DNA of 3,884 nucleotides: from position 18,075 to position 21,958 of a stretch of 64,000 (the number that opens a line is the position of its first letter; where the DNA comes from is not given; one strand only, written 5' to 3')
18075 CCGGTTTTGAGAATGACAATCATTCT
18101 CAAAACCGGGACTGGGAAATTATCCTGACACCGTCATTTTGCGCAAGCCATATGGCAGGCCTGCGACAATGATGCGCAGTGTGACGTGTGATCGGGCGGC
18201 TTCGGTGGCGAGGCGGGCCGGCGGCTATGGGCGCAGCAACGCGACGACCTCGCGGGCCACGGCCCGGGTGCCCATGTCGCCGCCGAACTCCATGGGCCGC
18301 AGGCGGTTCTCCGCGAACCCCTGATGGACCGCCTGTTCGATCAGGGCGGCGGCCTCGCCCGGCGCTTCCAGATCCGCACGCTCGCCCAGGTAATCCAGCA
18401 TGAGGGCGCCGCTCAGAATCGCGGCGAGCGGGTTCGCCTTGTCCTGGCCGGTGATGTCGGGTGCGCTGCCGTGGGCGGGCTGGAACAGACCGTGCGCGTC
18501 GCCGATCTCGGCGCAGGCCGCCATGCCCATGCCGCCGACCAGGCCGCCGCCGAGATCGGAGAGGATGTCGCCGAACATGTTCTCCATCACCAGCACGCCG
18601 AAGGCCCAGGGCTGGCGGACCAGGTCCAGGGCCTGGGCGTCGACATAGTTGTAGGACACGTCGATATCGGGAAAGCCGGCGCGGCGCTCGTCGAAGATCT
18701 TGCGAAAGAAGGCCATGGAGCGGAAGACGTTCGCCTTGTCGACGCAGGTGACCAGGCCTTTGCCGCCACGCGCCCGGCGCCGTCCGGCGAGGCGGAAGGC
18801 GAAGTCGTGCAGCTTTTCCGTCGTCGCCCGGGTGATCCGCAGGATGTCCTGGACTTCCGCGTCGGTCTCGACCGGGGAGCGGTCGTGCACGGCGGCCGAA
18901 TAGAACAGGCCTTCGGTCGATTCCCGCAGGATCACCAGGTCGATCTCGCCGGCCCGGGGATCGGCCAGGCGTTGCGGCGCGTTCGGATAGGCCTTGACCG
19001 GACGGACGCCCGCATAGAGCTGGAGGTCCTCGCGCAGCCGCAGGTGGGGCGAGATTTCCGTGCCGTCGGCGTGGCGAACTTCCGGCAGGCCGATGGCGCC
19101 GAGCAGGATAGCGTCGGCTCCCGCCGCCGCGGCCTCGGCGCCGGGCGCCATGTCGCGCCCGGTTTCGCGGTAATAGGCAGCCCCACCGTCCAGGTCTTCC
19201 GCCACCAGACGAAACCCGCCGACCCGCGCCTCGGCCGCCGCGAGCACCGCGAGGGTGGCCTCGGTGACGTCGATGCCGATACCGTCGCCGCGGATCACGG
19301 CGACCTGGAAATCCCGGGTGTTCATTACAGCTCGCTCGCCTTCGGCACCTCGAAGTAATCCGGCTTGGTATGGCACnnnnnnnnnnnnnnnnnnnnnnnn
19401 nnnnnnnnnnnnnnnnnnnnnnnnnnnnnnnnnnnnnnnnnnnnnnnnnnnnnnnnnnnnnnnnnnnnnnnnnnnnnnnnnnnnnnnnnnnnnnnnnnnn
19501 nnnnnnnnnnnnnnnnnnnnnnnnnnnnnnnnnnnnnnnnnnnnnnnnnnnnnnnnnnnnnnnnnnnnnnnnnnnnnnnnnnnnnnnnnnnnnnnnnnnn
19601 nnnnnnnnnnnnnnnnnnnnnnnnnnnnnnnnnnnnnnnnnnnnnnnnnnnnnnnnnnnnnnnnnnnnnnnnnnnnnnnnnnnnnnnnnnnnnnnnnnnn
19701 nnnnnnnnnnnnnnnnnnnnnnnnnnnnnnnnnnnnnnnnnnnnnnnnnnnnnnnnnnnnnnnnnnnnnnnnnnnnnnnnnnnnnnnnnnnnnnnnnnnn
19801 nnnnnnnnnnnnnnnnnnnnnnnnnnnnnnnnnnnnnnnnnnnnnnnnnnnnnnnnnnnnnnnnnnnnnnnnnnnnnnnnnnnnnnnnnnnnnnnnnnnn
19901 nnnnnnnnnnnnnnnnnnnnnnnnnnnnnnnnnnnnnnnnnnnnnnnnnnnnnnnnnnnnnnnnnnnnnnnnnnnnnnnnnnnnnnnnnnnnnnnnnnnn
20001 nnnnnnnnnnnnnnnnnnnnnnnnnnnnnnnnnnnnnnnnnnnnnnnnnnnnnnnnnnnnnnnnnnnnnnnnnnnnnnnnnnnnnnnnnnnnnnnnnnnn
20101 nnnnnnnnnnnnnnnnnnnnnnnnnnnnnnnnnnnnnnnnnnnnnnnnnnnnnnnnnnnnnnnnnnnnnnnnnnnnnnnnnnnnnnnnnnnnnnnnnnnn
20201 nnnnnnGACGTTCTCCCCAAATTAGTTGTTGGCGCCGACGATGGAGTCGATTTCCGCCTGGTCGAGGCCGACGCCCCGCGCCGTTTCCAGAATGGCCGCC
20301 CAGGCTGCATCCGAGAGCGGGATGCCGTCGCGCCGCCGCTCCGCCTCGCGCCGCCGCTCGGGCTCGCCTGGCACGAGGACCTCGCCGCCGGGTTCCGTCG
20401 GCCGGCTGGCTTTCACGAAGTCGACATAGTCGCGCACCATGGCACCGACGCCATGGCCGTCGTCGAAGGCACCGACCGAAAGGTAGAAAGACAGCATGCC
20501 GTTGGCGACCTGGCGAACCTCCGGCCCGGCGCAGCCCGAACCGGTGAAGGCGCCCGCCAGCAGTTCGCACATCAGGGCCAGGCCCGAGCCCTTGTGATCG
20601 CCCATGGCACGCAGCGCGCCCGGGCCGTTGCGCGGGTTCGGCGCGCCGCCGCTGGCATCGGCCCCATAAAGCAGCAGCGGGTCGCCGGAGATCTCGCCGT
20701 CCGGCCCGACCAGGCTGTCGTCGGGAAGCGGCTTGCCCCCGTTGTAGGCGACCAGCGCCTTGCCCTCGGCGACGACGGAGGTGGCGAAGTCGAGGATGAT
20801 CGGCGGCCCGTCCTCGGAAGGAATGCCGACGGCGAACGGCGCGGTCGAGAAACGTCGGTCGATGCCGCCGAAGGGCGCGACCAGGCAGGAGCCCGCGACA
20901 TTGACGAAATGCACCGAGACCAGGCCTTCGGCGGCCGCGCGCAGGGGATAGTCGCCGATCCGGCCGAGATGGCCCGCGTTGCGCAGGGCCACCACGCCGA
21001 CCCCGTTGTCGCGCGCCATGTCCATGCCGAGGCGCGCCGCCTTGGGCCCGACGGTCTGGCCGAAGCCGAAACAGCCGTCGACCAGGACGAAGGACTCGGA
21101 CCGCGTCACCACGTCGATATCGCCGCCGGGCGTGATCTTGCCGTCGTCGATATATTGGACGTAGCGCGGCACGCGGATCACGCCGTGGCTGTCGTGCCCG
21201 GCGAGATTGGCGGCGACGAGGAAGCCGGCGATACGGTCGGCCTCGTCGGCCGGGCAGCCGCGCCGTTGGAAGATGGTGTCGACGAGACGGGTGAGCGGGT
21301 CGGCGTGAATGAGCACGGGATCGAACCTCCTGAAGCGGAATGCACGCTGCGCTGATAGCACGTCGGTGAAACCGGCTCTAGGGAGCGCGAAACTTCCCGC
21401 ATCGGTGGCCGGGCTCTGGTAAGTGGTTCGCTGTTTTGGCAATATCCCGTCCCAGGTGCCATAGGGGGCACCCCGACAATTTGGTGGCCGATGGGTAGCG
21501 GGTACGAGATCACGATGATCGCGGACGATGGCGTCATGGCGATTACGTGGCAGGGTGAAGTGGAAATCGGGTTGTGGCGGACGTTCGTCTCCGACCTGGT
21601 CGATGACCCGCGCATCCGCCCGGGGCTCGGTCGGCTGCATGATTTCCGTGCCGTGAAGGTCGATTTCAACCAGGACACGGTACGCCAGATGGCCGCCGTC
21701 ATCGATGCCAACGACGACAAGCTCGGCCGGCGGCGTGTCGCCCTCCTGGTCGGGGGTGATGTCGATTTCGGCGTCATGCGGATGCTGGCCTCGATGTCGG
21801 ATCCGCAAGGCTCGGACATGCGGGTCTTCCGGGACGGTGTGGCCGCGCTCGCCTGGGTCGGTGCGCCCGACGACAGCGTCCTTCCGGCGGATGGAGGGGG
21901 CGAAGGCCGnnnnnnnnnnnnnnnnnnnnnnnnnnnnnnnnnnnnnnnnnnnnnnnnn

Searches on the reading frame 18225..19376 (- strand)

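Call 47: search_protein_families(library=ncbifam, proteins=[window:18225-19376:-], max_evalue=1e-10)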
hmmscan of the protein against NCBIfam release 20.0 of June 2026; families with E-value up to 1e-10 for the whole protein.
window:18225-19376:- (383 aa): 16 families
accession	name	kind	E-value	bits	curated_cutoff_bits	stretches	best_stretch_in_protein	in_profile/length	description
NF040626.1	AksF2_Meth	equivalog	2.7e-72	243.8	540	1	24-379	3-328/333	homoisocitrate dehydrogenase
TIGR02088.1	LEU3_arch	subfamily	2.8e-71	240.4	409.8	1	25-377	1-323/324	isopropylmalate/isohomocitrate dehydrogenases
NF002898.0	PRK03437.1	equivalog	9.5e-70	235.6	393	1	21-379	3-343/347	3-isopropylmalate dehydrogenase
TIGR02089.1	TTC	equivalog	9.4e-69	232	470.4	1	21-379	2-350/352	tartrate dehydrogenase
NF040619.1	AksF_Meth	equivalog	4.1e-65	220.1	500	1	24-377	3-343/343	homoisocitrate dehydrogenase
TIGR00169.1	leuB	equivalog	8.2e-65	219.1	353.2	1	24-377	1-345/349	3-isopropylmalate dehydrogenase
NF006529.0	PRK08997.1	equivalog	9.6e-61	205.6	510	1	24-379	5-333/335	isocitrate dehydrogenase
NF006048.0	PRK08194.1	equivalog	3.3e-58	197.4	501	1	22-382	3-350/352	tartrate dehydrogenase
NF006673.0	PRK09222.1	equivalog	1.5e-53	182.5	509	1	23-338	5-300/482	NADP-dependent isocitrate dehydrogenase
NF040855.1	iso_homocit_dh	equivalog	1.3e-52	179.2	680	1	23-378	2-312/345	isocitrate--homoisocitrate dehydrogenase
TIGR00175.1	mito_nad_idh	equivalog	1.6e-50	172.2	432.4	1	23-379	4-332/334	isocitrate dehydrogenase (NAD(+))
TIGR02924.1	ICDH_alpha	equivalog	3.3e-44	151.7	561.35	1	25-334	3-292/473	isocitrate dehydrogenase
TIGR00183.1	prok_nadp_idh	equivalog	1.1e-32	113.4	567.3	1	249-354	286-384/417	isocitrate dehydrogenase (NADP(+))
NF005425.0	PRK07006.1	equivalog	1.6e-29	102.9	490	1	245-350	282-389/416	NADP-dependent isocitrate dehydrogenase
NF005610.0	PRK07362.1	equivalog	1.4e-27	96.5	585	1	254-352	348-448/474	NADP-dependent isocitrate dehydrogenase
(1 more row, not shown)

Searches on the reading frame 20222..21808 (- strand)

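Call 47: search_protein_families(library=ncbifam, proteins=[window:20222-21808:-], max_evalue=1e-10)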
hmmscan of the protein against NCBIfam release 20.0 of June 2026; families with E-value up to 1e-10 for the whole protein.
window:20222-21808:- (528 aa): 5 families
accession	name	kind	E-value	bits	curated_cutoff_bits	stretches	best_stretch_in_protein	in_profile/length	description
NF007504.0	PRK10098.1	equivalog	1.7e-96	323.1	336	1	167-524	7-355/360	malate/lactate/ureidoglycolate dehydrogenase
NF040650.1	sulfolac_dhydr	equivalog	6.4e-48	163.7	500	1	167-516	3-336/339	L-sulfolactate dehydrogenase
NF009750.0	PRK13260.1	equivalog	6.5e-37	127.4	316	1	170-506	6-329/332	3-dehydro-L-gulonate 2-dehydrogenase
NF011599.0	PRK15025.1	equivalog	1.7e-33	116.3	356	1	166-502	2-327/349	ureidoglycolate dehydrogenase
TIGR03175.1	AllD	equivalog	2.1e-30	106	496.2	1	167-503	3-328/349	ureidoglycolate dehydrogenase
